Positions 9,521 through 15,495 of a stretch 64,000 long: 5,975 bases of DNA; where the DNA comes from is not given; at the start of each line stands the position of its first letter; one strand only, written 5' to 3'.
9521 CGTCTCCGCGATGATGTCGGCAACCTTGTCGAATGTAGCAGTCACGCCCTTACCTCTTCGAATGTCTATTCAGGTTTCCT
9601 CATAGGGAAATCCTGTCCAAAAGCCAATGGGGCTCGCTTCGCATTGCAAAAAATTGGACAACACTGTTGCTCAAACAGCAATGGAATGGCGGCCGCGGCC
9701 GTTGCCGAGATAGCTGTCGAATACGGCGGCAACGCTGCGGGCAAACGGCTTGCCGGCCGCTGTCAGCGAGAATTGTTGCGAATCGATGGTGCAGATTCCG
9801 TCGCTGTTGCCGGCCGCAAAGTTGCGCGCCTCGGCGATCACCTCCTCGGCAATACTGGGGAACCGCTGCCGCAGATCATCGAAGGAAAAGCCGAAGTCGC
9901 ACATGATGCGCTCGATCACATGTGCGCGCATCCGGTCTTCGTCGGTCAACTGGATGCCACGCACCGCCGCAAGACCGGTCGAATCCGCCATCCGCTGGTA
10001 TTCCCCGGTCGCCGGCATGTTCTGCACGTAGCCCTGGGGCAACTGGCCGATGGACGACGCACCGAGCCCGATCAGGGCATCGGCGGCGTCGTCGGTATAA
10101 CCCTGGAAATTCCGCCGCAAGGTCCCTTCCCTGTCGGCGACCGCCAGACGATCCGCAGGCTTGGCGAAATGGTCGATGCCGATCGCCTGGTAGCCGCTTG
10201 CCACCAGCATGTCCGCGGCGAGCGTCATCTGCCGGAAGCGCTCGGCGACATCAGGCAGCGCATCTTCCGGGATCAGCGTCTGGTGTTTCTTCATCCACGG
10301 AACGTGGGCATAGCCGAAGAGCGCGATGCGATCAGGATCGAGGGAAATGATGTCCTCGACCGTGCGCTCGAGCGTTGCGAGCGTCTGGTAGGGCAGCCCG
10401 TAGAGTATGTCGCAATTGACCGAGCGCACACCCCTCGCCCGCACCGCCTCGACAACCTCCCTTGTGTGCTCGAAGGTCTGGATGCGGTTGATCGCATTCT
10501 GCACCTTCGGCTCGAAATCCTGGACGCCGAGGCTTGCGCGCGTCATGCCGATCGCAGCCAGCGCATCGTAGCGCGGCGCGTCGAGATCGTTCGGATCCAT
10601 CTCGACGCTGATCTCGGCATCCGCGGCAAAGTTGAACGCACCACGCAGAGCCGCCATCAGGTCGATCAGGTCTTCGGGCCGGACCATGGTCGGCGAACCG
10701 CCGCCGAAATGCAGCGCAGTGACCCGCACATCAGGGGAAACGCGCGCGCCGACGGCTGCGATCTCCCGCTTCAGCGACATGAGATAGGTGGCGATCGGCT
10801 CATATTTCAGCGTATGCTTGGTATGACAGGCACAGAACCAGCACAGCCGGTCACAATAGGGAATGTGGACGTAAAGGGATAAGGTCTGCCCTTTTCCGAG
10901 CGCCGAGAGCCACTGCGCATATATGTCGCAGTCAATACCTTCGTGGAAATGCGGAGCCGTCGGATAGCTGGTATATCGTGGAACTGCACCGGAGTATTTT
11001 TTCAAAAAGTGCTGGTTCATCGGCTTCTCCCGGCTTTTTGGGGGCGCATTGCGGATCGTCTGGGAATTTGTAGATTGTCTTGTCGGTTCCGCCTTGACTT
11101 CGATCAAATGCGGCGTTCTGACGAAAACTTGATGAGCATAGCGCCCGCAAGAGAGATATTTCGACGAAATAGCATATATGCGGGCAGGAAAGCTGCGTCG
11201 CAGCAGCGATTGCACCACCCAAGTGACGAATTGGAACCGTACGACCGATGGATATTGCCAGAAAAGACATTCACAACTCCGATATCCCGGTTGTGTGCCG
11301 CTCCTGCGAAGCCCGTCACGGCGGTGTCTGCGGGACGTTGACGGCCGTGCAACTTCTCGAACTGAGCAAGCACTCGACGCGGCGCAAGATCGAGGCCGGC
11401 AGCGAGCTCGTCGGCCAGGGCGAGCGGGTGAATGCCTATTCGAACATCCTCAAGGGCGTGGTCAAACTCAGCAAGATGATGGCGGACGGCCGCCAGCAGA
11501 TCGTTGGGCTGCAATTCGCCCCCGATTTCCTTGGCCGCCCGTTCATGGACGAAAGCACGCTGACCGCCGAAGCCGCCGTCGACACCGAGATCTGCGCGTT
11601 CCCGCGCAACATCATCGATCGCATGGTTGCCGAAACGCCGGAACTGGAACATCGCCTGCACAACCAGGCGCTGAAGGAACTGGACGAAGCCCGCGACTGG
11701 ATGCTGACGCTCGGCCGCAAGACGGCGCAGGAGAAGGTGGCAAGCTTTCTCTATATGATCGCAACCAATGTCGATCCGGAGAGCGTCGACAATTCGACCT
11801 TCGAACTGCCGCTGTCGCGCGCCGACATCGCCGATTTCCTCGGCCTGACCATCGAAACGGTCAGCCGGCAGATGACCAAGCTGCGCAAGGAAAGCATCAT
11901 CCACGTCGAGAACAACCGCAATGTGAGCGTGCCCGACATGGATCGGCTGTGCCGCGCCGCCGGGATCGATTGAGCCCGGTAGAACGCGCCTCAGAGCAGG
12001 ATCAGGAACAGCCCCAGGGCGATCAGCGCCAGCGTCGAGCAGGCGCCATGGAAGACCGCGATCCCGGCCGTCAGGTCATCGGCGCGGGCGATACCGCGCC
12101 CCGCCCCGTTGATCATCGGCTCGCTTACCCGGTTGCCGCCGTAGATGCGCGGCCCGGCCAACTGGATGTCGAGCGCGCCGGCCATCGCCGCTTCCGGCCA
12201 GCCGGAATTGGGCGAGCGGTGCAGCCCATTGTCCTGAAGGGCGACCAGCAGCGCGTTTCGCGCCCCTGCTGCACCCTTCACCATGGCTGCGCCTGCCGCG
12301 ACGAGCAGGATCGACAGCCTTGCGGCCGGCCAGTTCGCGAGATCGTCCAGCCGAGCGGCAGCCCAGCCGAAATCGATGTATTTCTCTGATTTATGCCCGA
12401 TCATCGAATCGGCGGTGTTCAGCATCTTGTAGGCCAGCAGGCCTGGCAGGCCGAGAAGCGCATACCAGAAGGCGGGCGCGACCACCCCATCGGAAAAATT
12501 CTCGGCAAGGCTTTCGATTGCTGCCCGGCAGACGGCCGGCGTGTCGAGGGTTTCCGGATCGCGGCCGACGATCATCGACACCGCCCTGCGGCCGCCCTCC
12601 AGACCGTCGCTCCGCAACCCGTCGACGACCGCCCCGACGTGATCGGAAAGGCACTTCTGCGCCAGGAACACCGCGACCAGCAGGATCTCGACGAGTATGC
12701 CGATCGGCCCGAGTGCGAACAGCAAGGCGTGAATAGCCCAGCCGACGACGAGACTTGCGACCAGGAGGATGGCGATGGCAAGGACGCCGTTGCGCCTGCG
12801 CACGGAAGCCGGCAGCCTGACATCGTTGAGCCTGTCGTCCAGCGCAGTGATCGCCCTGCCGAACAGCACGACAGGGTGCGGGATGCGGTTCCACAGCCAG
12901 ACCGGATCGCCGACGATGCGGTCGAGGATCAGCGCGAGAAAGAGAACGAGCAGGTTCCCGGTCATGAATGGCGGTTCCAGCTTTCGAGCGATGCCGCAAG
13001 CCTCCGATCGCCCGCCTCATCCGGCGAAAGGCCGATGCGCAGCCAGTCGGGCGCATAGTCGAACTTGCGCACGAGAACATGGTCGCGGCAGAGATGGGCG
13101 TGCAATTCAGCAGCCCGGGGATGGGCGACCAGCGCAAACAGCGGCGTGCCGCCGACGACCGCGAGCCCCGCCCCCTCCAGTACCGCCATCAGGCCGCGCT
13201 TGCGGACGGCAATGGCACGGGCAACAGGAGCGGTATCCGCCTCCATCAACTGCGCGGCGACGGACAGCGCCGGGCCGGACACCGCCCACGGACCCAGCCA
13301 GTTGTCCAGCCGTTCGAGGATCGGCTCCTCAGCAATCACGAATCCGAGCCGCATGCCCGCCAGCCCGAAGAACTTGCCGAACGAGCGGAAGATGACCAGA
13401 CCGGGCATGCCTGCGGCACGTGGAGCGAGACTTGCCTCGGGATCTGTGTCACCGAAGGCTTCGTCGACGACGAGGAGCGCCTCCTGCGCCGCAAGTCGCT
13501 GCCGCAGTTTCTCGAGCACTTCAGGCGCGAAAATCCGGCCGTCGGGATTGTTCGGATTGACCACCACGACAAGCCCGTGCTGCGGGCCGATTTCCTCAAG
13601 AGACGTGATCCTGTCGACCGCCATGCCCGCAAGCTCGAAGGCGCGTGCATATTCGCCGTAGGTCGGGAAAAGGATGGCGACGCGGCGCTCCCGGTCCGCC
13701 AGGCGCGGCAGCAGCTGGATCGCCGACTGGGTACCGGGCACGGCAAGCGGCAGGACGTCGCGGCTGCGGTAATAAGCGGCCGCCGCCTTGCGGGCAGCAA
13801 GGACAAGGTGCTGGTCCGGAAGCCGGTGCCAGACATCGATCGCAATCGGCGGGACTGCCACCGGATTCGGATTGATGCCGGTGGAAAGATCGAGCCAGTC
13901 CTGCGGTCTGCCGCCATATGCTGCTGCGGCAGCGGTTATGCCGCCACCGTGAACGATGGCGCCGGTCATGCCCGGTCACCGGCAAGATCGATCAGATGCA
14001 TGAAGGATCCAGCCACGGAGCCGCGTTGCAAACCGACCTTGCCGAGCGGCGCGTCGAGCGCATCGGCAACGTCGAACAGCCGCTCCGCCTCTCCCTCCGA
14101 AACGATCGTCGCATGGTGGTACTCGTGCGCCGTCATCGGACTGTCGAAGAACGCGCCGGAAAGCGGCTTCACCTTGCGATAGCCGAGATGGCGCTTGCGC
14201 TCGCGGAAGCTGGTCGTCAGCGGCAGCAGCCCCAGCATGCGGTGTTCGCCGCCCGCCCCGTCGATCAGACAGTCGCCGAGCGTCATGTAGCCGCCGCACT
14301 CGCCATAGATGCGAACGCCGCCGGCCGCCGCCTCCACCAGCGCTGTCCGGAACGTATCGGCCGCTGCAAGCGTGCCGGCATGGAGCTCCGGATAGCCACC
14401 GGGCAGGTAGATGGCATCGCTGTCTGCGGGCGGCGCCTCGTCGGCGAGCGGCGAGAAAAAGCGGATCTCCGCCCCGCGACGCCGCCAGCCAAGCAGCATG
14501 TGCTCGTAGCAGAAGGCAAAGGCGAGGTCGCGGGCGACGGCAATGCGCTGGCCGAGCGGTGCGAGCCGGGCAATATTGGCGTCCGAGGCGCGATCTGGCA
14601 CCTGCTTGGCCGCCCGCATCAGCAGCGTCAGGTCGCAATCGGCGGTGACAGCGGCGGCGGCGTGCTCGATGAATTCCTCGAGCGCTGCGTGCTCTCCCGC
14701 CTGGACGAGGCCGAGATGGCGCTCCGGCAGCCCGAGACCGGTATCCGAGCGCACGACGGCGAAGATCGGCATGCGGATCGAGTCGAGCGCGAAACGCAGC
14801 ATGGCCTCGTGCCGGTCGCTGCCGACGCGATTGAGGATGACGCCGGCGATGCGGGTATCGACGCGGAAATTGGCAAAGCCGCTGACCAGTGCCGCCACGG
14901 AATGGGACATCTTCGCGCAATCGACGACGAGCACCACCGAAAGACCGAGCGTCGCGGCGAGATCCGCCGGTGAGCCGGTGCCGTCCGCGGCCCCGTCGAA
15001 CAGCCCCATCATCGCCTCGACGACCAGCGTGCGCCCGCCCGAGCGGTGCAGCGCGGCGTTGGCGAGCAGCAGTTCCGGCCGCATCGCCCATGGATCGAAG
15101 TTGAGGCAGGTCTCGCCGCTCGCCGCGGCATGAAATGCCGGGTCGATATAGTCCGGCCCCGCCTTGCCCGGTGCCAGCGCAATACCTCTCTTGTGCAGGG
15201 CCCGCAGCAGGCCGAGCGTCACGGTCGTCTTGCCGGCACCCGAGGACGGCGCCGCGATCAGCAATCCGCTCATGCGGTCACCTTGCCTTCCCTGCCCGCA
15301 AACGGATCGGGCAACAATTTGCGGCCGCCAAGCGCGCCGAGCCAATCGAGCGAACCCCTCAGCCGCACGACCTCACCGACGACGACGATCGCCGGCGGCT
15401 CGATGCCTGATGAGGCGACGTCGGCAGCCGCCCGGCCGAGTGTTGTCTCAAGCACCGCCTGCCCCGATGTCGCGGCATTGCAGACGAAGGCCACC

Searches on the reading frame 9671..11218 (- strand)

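Call 9: search_protein_families(library=ncbifam, proteins=[window:9671-11218:-], max_evalue=0.00001)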
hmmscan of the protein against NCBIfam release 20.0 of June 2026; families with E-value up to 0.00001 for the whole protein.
window:9671-11218:- (515 aa): 17 families
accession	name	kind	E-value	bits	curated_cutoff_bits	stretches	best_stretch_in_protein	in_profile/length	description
TIGR00538.1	hemN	equivalog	3e-131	438.4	324.95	1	68-510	4-448/454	oxygen-independent coproporphyrinogen III oxidase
NF006067.1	PRK08208.1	equivalog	8.5e-52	176.5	380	1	106-500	29-414/427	STM4012 family radical SAM protein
TIGR04107.1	rSAM_HutW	equivalog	1.9e-41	142.3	400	1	112-492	39-406/419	heme anaerobic degradation radical SAM methyltransferase ChuW/HutW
TIGR00539.1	hemN_rel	equivalog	2.8e-35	122.1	205.4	1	113-353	1-236/361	radical SAM family heme chaperone HemW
TIGR03994.1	rSAM_HemZ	equivalog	2e-33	116.1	321.4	1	106-304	78-277/401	coproporphyrinogen dehydrogenase HemZ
NF006385.0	PRK08629.1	equivalog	2.3e-28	99.2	355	1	106-330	46-263/439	coproporphyrinogen III oxidase family protein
NF006064.0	PRK08207.2-2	equivalog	5.1e-23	81.8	504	1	110-303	142-338/465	coproporphyrinogen III oxidase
NF006061.0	PRK08207.1-4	equivalog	4.4e-21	75.3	702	1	111-300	172-365/501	coproporphyrinogen III oxidase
NF006060.0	PRK08207.1-3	equivalog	6.1e-21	74.7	653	1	111-304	148-345/477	coproporphyrinogen III oxidase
NF004567.0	PRK05904.1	equivalog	6.6e-19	68.3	355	1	111-303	5-192/353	coproporphyrinogen III oxidase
NF006066.0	PRK08207.2-5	equivalog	1.2e-18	67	1117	1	109-316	187-397/518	coproporphyrinogen III oxidase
NF005133.0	PRK06582.1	equivalog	5.1e-16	58.7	597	1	111-301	10-197/390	coproporphyrinogen III oxidase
NF006059.0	PRK08207.1-1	equivalog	5.1e-16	58.5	1012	1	112-300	171-363/496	coproporphyrinogen III oxidase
NF006062.0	PRK08207.1-5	equivalog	3.3e-12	46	1007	1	111-304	147-344/476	coproporphyrinogen III oxidase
NF006065.0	PRK08207.2-4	equivalog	3.8e-12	45.9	922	1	112-301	168-364/484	coproporphyrinogen III oxidase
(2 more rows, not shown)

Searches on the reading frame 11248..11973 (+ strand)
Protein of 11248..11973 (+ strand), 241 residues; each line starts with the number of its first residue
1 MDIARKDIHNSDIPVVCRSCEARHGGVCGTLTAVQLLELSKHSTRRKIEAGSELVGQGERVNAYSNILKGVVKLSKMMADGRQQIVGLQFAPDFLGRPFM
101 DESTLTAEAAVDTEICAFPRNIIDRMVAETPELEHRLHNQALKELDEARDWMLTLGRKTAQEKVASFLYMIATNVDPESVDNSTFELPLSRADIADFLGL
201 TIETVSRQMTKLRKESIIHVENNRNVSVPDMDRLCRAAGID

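Call 54: search_protein_families(library=pfam, proteins=[window:11248-11973:+], max_evalue=0.001)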
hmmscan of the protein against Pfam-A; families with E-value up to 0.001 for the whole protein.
window:11248-11973:+ (241 aa): 3 families
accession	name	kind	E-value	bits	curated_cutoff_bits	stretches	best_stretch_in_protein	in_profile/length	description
PF13545.12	HTH_Crp_2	-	4.7e-18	65.3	27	1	162-236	1-69/70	Crp-like helix-turn-helix domain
PF00325.26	Crp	-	2e-13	50.3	21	1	187-218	1-32/32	Bacterial regulatory proteins, crp family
PF00027.35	cNMP_binding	-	1e-10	41.9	27.5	1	46-128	2-87/89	Cyclic nucleotide-binding domain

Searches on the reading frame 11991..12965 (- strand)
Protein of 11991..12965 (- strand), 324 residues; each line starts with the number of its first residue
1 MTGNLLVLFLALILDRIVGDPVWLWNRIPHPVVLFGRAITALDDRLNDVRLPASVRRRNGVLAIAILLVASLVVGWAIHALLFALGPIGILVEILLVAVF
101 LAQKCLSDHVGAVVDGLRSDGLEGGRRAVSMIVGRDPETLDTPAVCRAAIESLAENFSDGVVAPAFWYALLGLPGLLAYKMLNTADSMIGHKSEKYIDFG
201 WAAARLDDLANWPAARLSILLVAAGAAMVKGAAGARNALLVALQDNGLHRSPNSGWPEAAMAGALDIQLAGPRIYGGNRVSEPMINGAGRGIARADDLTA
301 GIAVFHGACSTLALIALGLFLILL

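Call 8: search_protein_families(library=ncbifam, proteins=[window:11991-12965:-], max_evalue=0.00001)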
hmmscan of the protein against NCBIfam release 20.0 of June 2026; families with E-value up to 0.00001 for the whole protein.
window:11991-12965:- (324 aa): 5 families
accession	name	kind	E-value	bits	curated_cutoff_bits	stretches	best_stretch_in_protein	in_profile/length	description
NF002276.0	PRK01209.1-4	equivalog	3.2e-63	214.2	381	1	8-304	13-295/322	cobalamin biosynthesis protein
TIGR00380.1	cobal_cbiB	equivalog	3.8e-63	213.6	165.9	1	5-279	4-269/305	adenosylcobinamide-phosphate synthase CbiB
NF002281.0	PRK01209.2-5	equivalog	8.9e-57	192.7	273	1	4-278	4-270/311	cobalamin biosynthesis protein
NF006476.0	PRK08878.1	equivalog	2.5e-20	73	322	1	3-287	12-279/317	cobalamin biosynthesis family protein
NF005792.0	PRK07630.1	equivalog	3.4e-10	39.4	291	1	56-272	43-255/312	CobD/CbiB family protein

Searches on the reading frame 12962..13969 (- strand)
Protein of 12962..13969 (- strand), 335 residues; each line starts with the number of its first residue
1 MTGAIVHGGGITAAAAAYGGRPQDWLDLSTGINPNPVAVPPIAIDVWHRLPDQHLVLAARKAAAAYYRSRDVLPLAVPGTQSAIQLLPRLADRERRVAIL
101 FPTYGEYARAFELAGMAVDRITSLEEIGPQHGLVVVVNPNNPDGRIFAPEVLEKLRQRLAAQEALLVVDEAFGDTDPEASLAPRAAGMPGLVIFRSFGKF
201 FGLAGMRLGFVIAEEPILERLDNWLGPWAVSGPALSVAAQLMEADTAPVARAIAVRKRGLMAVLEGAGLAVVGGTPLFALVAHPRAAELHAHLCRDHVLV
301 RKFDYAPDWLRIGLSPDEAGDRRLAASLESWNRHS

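Call 8: search_protein_families(library=ncbifam, proteins=[window:12962-13969:-], max_evalue=0.00001)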
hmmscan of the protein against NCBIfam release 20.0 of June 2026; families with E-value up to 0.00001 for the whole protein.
window:12962-13969:- (335 aa): 35 families (the best 25 are shown)
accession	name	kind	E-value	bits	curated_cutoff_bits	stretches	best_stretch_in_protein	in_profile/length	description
TIGR01140.1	L_thr_O3P_dcar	equivalog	5.7e-99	331.4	290.55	1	7-328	1-330/331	threonine-phosphate decarboxylase CobD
NF005915.1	PRK07908.1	equivalog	5.3e-37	127.9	360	1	47-319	41-323/332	Rv2231c family histidinol phosphate aminotransferase CobC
TIGR01141.1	hisC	equivalog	3e-33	115.1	276.55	1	44-321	46-340/349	histidinol-phosphate transaminase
NF053748.1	bifunc_CobBC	exception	4.9e-30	104.6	950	1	46-319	508-788/797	bifunctional hydrogenobyrinic acid a,c-diamide synthase/histidinol phosphate aminotransferase CobBC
NF006225.0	PRK08354.1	equivalog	4e-23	82.3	288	1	75-331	64-315/318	putative aminotransferase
NF006580.0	PRK09105.1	subfamily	4e-22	78.6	444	1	128-314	166-354/375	pyridoxal phosphate-dependent aminotransferase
NF002878.0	PRK03321.1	subfamily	1.5e-21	76.6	374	1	124-328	139-346/352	histidinol-phosphate transaminase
NF051461.1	pyoverd_PtaA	equivalog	8.7e-20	70.7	500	1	120-317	146-346/359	pyoverdine biosynthesis transaminase PtaA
NF005021.0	PRK06425.1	equivalog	1.3e-19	70.4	353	1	7-304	4-300/335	histidinol-phosphate aminotransferase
NF002877.0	PRK03317.1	equivalog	3.5e-18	65.5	409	1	122-327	156-363/374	histidinol-phosphate transaminase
NF006014.0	PRK08153.1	equivalog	1.9e-16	59.9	510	1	132-280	158-307/370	pyridoxal phosphate-dependent aminotransferase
NF041364.1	GntC_guanitoxin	equivalog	8.4e-16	57.8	415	1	78-231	67-239/356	guanitoxin biosynthesis PLP-dependent (S)-gamma-hydroxy-L-arginine cyclodehydratase GntC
NF005732.0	PRK07550.1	equivalog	1.6e-14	53.8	366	1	125-290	161-336/389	aminotransferase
NF003496.0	PRK05166.1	equivalog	3.7e-14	52.3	540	1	127-324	156-363/373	histidinol-phosphate transaminase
TIGR04544.1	3metArgNH2trans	equivalog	2.2e-13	50.1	350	1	100-297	116-323/366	beta-methylarginine biosynthesis bifunctional aminotransferase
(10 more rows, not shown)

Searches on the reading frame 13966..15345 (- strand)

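Call 8: search_protein_families(library=ncbifam, proteins=[window:13966-15345:-], max_evalue=0.00001)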
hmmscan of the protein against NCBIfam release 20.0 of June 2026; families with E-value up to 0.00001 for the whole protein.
window:13966-15345:- (459 aa): 8 families
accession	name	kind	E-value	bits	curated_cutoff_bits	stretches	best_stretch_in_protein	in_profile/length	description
NF002204.1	PRK01077.1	equivalog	4.4e-142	473.9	254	1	26-452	2-419/420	cobyrinic acid a,c-diamide synthase CobB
TIGR00379.1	cobB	subfamily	3.4e-88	296.5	261.4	1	29-451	3-431/449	cobyrinic/hydrogenobyrinic acid a,c-diamide synthase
NF053748.1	bifunc_CobBC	exception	1.3e-82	278.4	950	1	28-451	4-427/797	bifunctional hydrogenobyrinic acid a,c-diamide synthase/histidinol phosphate aminotransferase CobBC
NF033195.1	F430_CfbB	exception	2.7e-80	270.4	560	1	28-452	2-438/451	Ni-sirohydrochlorin a,c-diamide synthase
NF010471.0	PRK13896.1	equivalog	1.3e-74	251.8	693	1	25-450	1-418/433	cobyrinic acid a,c-diamide synthase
NF001989.1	PRK00784.1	equivalog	3.8e-15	55.5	273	1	304-450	282-421/480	cobyric acid synthase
TIGR00313.1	cobQ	equivalog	1.3e-08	34.1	309.9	0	308-450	284-423/477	cobyric acid synthase CobQ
NF004921.0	PRK06278.1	equivalog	1.7e-07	30.5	354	1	23-250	237-462/482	cobyrinic acid a,c-diamide synthase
